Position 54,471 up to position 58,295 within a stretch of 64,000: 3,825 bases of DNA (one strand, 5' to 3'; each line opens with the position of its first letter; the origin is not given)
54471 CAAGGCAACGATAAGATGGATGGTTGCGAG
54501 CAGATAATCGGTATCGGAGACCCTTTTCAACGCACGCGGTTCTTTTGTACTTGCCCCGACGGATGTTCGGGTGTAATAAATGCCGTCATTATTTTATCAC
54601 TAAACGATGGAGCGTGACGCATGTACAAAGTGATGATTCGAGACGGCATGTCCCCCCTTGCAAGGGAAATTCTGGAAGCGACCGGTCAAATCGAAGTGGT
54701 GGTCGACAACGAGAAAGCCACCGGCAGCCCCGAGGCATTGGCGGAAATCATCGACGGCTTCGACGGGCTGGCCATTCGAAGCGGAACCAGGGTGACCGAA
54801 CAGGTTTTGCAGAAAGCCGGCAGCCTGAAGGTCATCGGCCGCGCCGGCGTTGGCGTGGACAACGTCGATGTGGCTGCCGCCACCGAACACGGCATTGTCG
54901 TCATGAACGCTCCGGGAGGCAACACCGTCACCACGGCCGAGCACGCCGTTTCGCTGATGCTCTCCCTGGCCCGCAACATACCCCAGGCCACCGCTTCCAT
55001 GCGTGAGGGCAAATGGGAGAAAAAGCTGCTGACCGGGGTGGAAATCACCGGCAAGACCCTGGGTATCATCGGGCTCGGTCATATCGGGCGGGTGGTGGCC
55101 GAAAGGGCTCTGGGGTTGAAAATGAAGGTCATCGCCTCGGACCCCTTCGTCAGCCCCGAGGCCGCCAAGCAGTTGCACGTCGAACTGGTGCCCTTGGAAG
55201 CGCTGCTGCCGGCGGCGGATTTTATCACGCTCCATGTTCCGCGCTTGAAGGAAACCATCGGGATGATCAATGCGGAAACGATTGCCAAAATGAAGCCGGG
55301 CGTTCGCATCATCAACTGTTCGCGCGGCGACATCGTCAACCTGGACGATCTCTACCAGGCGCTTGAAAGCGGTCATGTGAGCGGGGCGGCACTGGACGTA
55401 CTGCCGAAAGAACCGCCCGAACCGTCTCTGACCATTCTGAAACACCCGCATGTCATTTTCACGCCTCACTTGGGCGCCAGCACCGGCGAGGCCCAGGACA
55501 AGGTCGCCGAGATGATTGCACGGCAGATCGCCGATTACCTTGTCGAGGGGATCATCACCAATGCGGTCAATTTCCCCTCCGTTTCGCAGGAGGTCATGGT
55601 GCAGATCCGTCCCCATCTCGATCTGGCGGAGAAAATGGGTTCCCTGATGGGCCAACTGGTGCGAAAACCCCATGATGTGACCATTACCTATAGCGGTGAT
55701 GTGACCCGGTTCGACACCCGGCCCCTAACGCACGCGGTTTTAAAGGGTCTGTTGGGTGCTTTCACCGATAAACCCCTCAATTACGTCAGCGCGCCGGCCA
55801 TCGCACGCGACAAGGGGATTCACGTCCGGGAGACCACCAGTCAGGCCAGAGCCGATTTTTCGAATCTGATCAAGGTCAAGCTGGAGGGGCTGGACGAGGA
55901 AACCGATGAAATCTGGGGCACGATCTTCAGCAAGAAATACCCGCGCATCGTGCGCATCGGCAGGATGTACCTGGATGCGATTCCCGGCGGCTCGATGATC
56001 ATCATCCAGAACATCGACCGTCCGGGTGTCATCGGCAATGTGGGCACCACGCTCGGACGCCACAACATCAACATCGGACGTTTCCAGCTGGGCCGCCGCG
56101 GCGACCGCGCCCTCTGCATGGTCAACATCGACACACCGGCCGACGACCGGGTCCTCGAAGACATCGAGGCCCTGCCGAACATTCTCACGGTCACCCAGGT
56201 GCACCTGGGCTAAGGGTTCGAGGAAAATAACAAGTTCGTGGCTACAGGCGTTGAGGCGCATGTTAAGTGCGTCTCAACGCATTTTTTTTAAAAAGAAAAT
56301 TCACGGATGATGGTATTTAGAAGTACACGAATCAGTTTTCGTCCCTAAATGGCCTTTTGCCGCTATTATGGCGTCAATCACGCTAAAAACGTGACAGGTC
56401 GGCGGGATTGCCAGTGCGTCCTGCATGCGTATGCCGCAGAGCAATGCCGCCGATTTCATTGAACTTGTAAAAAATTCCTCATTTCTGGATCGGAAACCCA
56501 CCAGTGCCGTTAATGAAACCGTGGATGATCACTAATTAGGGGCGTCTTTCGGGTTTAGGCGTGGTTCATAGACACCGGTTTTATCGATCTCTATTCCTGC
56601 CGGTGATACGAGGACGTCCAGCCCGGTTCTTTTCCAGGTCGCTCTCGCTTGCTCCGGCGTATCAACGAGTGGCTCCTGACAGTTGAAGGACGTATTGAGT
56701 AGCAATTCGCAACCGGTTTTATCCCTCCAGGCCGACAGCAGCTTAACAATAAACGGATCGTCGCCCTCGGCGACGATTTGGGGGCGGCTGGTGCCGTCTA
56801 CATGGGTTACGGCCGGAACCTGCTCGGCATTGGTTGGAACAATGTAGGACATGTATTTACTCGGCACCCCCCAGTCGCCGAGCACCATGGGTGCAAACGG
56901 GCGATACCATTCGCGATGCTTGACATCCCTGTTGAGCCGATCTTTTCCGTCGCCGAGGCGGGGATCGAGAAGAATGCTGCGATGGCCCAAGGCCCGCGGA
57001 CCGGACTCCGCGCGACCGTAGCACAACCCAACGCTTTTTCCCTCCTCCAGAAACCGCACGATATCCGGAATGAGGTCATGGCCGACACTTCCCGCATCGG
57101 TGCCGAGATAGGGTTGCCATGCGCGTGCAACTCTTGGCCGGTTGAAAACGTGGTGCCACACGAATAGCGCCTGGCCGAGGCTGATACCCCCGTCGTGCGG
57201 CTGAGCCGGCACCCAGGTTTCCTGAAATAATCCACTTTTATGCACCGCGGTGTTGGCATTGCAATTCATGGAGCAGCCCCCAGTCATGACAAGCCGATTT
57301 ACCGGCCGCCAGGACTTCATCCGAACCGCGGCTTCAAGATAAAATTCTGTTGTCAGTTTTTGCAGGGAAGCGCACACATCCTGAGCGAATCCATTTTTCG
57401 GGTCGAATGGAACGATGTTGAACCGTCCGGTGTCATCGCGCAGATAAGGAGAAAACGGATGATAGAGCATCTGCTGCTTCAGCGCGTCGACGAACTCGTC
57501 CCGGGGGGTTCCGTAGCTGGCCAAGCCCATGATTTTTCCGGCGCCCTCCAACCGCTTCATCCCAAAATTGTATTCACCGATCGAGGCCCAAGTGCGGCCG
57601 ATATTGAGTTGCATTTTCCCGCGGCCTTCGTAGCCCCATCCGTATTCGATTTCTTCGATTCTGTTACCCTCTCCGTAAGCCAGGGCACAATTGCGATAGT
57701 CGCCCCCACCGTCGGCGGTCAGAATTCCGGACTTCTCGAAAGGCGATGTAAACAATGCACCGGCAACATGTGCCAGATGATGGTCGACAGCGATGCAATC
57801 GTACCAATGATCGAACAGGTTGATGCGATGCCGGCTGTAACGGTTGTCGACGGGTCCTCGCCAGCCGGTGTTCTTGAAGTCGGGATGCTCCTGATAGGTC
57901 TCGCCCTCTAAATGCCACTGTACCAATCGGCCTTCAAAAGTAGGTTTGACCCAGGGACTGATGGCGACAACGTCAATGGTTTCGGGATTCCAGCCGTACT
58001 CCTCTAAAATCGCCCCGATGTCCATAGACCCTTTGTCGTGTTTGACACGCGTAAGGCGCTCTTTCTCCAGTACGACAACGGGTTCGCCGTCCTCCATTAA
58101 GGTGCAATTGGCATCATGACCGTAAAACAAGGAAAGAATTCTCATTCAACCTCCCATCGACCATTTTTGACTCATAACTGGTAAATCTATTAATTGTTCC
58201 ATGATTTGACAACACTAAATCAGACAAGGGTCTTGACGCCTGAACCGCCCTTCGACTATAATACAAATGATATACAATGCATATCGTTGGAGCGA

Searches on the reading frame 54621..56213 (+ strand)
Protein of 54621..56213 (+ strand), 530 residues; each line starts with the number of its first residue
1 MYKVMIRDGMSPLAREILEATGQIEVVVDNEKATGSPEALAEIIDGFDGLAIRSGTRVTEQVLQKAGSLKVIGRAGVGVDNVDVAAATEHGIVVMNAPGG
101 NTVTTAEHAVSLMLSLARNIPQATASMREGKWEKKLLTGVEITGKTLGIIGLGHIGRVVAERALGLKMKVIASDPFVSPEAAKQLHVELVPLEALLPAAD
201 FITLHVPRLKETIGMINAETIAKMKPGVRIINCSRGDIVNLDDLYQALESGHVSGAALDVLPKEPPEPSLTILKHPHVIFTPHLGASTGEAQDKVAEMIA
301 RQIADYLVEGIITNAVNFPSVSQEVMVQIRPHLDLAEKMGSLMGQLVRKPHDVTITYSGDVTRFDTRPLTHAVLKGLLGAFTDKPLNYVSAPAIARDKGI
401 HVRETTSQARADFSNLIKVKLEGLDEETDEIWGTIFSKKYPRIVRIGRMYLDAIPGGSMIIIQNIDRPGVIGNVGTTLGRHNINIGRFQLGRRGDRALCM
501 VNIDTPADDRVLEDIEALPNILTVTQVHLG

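Call 53: search_protein_families(library=pfam, proteins=[window:54621-56213:+], max_evalue=0.0001)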
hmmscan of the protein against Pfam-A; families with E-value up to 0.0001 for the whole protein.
window:54621-56213:+ (530 aa): 4 families
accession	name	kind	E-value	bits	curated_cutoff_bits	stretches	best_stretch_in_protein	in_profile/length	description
PF02826.25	2-Hacid_dh_C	-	6.3e-61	205.3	25.1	1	110-285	1-178/178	D-isomer specific 2-hydroxyacid dehydrogenase, NAD binding domain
PF00389.36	2-Hacid_dh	-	7.8e-36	123.2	24.6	1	6-317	3-134/134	D-isomer specific 2-hydroxyacid dehydrogenase, catalytic domain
PF19304.4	PGDH_inter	-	1.3e-32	112.9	27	1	329-446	2-118/119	D-3-phosphoglycerate dehydrogenase intervening domain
PF01842.31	ACT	-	1e-10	41.6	27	1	459-519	2-65/66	ACT domain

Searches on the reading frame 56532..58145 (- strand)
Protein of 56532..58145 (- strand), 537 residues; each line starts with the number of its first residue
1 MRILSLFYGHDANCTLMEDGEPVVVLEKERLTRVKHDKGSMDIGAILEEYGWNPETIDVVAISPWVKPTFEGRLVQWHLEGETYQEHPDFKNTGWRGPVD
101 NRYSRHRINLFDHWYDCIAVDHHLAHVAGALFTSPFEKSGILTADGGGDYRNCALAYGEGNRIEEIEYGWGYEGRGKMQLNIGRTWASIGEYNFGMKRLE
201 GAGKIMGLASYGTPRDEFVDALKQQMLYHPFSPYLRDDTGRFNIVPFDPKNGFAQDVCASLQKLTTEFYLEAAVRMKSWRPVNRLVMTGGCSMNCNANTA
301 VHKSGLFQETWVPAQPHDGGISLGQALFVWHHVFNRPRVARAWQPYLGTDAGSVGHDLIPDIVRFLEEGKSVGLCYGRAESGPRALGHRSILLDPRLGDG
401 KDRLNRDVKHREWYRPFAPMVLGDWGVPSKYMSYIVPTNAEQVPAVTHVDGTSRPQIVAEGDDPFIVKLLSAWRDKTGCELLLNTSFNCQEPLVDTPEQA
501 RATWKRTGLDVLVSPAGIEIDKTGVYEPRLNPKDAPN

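Call 53: search_protein_families(library=pfam, proteins=[window:56532-58145:-], max_evalue=0.0001)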
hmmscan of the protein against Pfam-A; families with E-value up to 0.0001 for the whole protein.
window:56532-58145:- (537 aa): 2 families
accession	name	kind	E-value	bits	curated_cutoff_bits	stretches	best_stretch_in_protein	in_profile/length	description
PF16861.10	Carbam_trans_C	-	1.1e-46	158.9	27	1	365-513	3-162/170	Carbamoyltransferase C-terminus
PF02543.21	Carbam_trans_N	-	1.3e-33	117.3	24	1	7-327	7-346/346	Carbamoyltransferase N-terminus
